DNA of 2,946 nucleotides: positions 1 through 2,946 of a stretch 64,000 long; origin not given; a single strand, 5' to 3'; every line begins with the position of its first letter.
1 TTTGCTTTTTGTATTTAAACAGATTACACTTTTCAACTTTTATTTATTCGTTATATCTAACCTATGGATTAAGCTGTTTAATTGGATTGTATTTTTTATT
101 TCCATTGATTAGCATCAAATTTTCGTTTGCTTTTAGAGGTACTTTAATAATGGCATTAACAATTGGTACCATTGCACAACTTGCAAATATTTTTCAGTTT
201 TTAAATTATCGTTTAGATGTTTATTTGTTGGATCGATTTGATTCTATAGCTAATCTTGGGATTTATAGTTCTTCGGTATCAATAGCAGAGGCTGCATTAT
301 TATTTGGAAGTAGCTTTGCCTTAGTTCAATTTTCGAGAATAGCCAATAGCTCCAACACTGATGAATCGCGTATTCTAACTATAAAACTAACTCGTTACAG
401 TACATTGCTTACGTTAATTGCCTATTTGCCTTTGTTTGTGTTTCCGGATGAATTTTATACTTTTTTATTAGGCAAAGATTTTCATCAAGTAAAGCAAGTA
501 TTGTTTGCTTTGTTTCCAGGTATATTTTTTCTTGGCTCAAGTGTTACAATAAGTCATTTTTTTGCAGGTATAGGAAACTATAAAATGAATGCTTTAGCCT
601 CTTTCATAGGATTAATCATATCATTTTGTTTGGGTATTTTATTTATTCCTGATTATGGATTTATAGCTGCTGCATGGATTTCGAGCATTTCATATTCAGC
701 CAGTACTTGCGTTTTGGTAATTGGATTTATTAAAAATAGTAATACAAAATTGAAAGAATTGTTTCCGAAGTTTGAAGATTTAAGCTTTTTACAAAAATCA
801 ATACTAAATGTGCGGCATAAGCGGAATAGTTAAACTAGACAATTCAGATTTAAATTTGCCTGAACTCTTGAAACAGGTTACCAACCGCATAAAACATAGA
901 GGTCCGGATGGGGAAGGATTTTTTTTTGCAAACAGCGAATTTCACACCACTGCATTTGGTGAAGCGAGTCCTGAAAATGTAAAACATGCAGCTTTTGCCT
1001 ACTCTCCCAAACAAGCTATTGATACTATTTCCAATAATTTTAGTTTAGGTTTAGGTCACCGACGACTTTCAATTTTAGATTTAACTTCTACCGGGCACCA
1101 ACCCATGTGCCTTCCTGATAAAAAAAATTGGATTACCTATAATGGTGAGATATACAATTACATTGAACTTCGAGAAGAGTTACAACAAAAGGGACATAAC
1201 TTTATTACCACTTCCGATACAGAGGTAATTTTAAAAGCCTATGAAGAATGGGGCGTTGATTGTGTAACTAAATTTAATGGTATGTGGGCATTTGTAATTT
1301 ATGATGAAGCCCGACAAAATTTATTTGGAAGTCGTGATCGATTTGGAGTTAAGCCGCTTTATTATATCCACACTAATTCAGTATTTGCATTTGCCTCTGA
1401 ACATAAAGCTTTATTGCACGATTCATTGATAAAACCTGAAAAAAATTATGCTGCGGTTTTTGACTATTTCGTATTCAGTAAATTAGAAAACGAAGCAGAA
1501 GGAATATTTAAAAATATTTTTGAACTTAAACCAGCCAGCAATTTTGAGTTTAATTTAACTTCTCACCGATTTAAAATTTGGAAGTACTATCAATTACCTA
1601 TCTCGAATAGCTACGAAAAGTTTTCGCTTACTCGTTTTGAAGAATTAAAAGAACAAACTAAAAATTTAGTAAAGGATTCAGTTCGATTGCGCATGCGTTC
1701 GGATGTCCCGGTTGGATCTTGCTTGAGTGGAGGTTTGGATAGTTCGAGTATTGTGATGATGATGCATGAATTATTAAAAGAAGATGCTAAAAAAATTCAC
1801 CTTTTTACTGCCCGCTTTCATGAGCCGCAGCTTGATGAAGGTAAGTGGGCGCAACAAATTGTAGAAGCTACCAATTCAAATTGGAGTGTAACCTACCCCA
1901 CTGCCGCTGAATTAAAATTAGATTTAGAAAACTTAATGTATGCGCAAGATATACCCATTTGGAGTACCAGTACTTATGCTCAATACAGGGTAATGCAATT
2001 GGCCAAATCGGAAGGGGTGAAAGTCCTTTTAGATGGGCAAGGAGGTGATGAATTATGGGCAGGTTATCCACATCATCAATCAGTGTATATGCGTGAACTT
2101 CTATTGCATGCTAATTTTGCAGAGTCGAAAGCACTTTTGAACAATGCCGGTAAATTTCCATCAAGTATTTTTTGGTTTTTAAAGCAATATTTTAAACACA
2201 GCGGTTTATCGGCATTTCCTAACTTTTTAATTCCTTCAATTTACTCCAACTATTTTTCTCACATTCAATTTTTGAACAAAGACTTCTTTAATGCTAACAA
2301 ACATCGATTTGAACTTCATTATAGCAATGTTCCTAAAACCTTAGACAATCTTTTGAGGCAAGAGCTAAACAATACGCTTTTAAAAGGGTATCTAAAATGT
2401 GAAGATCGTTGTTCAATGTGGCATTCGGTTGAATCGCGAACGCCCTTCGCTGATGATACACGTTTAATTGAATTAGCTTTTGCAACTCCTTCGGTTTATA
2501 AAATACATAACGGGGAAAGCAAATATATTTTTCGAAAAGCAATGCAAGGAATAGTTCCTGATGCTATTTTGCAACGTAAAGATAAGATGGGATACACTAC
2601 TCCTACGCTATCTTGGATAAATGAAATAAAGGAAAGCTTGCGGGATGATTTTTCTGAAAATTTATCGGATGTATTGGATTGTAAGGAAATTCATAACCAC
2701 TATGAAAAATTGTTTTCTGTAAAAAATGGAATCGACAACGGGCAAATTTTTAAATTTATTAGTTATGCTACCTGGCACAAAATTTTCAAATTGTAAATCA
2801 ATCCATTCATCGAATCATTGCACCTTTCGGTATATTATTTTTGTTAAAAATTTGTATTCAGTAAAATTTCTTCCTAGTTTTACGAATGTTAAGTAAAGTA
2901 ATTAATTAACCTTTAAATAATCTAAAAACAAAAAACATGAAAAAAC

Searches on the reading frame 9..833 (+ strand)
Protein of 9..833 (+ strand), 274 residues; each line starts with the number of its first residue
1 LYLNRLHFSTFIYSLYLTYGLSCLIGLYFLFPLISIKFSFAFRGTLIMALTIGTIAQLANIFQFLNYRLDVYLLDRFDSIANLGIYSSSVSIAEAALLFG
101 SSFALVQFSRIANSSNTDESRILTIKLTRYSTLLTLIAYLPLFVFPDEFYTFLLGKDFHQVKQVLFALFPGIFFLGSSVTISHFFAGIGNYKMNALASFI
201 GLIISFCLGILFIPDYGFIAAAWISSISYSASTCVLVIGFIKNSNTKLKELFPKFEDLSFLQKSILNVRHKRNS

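Call 4: search_protein_families(library=pfam, proteins=[window:9-833:+])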
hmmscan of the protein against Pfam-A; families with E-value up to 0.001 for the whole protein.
window:9-833:+ (274 aa): 0 families

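Call 5: search_protein_families(library=ncbifam, proteins=[window:9-833:+])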
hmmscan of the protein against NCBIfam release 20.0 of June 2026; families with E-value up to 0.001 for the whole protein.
window:9-833:+ (274 aa): 2 families
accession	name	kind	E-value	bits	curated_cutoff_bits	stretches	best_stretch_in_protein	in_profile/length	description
TIGR00797.1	matE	subfamily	1.9e-05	23.8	147.4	1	132-258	80-213/396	MATE family efflux transporter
NF041871.1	Wzx_EPS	equivalog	3.2e-05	22.8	800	1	65-214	221-372/492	exopolysaccharide biosynthesis flippase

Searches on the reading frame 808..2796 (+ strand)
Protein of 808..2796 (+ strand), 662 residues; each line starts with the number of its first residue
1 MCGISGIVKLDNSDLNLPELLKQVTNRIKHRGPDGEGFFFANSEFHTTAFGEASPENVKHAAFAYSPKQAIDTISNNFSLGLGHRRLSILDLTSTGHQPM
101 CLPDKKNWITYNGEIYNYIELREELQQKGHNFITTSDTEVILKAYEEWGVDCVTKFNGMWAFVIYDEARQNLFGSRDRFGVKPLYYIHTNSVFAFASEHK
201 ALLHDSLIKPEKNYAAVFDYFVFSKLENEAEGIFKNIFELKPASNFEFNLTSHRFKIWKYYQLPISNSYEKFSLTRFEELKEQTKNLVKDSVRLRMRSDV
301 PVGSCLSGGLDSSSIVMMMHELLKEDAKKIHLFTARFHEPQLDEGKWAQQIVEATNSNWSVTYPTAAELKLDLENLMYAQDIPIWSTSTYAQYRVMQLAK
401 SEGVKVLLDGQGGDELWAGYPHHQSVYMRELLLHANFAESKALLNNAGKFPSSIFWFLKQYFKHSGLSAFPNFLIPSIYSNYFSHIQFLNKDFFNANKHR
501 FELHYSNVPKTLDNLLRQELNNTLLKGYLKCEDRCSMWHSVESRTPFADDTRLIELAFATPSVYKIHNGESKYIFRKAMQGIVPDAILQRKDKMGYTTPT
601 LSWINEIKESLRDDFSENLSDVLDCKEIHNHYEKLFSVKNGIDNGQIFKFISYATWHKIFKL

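Call 4: search_protein_families(library=pfam, proteins=[window:808-2796:+])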
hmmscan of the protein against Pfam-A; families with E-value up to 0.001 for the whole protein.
window:808-2796:+ (662 aa): 3 families
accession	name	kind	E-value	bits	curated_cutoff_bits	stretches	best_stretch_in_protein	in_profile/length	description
PF00733.27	Asn_synthase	-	2.5e-69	235.1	21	1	285-656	3-352/354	Asparagine synthase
PF13537.11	GATase_7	-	7.6e-48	162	25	1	84-203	1-122/123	Glutamine amidotransferase domain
PF13522.11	GATase_6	-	7e-43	146.2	27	1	79-198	11-130/130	Glutamine amidotransferase domain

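Call 5: search_protein_families(library=ncbifam, proteins=[window:808-2796:+])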
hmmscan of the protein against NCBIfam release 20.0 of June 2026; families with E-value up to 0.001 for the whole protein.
window:808-2796:+ (662 aa): 9 families
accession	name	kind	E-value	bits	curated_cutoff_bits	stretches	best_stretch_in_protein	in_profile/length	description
TIGR01536.1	asn_synth_AEB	equivalog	1.5e-140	469.6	267.1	1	2-596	1-517/517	asparagine synthase (glutamine-hydrolyzing)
TIGR03108.1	eps_aminotran_1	hypoth_equivalog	9.4e-111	371.4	816.9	2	79-617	43-583/628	XrtA/PEP-CTERM system amidotransferase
NF033535.1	lass_lactam_cya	exception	4e-91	306.5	525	2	79-435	42-390/668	lasso peptide isopeptide bond-forming cyclase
TIGR03104.1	trio_amidotrans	equivalog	3.7e-90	302.9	570.1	2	78-426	41-386/589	N-acetylglutaminylglutamine amidotransferase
NF006949.0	PRK09431.1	equivalog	2.3e-74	250.9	499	3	79-204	43-167/554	asparagine synthase B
NF033561.1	macrolact_Ik_Al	subfamily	8.2e-15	54.4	300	1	150-434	73-348/561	albusnodin/ikarugamycin family macrolactam cyclase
TIGR01134.1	purF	equivalog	1.7e-13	50.7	350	1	2-212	1-213/432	amidophosphoribosyltransferase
NF001484.0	PRK00331.1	subfamily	6.5e-10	38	381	1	1-166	1-164/601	isomerizing glutamine--fructose-6-phosphate transaminase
TIGR01135.1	glmS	equivalog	5.9e-08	31.7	418.05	1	70-204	56-199/607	glutamine--fructose-6-phosphate transaminase (isomerizing)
